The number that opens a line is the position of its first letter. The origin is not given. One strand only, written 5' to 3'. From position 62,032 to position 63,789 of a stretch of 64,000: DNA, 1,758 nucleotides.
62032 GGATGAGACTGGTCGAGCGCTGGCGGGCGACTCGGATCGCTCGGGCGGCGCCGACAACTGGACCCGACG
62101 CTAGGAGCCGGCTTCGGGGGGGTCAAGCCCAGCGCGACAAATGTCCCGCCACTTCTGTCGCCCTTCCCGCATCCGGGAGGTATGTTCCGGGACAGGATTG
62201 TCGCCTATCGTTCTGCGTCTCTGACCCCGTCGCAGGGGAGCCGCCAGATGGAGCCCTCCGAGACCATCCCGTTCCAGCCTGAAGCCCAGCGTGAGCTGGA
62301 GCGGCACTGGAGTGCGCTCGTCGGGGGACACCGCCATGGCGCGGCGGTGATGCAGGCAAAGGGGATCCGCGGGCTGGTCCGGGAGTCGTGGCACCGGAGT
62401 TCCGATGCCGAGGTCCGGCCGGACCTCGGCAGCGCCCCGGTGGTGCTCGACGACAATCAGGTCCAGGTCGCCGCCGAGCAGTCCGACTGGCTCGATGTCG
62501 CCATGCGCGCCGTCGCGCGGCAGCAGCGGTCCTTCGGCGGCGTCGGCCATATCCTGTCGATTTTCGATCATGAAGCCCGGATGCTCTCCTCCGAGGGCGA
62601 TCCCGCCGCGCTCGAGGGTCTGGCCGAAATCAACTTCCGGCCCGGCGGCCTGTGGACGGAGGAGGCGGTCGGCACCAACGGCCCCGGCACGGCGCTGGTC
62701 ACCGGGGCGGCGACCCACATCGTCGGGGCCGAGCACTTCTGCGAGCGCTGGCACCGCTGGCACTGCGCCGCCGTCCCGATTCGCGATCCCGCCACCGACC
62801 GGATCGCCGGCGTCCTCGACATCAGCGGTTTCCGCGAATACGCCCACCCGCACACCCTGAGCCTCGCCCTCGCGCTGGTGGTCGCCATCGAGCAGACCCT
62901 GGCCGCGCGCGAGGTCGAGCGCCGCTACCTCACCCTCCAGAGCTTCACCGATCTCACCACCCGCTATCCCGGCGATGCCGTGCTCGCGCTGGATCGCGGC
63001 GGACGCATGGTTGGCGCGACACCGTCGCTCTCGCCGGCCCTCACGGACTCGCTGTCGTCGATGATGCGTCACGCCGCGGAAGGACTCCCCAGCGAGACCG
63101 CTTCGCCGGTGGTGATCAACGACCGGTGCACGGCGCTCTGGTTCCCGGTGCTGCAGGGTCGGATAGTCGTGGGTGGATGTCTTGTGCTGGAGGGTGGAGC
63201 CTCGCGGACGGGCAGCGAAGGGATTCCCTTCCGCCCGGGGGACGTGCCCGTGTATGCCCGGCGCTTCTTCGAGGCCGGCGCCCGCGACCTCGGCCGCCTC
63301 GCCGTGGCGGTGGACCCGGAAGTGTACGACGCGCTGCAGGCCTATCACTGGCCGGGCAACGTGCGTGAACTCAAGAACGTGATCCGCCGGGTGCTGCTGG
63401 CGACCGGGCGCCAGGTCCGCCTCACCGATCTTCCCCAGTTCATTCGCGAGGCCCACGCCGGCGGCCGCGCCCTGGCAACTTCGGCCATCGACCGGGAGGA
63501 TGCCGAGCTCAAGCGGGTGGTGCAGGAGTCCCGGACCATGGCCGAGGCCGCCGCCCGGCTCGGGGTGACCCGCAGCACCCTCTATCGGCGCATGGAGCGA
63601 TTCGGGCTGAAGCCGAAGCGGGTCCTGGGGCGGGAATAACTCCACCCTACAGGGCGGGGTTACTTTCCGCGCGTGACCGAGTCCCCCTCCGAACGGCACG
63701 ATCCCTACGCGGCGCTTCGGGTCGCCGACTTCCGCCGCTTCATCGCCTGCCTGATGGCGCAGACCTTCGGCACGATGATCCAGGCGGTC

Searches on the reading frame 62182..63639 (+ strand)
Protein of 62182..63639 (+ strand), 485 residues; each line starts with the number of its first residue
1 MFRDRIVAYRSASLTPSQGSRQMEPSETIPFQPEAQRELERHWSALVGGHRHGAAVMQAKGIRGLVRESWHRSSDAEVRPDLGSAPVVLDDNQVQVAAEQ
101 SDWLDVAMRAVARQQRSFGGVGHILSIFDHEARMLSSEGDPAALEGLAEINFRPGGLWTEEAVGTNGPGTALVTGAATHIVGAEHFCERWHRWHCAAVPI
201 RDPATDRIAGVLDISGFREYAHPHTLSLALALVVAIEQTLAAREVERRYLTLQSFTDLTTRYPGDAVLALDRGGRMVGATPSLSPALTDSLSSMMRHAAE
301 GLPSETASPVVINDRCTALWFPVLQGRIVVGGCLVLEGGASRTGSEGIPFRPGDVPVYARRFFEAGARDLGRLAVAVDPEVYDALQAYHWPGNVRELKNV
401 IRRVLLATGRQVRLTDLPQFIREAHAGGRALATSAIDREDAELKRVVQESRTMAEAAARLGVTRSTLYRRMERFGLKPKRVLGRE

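Call 77: search_protein_families(library=pfam, proteins=[window:62182-63639:+], max_evalue=0.00001)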
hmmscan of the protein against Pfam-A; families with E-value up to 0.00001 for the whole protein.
window:62182-63639:+ (485 aa): 3 families
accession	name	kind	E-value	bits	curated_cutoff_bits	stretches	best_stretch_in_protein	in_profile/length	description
PF25601.1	AAA_lid_14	-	3e-18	65.8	27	1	351-428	3-81/87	AAA+ ATPase lid domain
PF01590.32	GAF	-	2.7e-07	31.6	22.4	1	144-239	29-132/133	GAF domain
PF02954.25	HTH_8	-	1.6e-06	28.2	22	1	442-474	9-42/42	Bacterial regulatory protein, Fis family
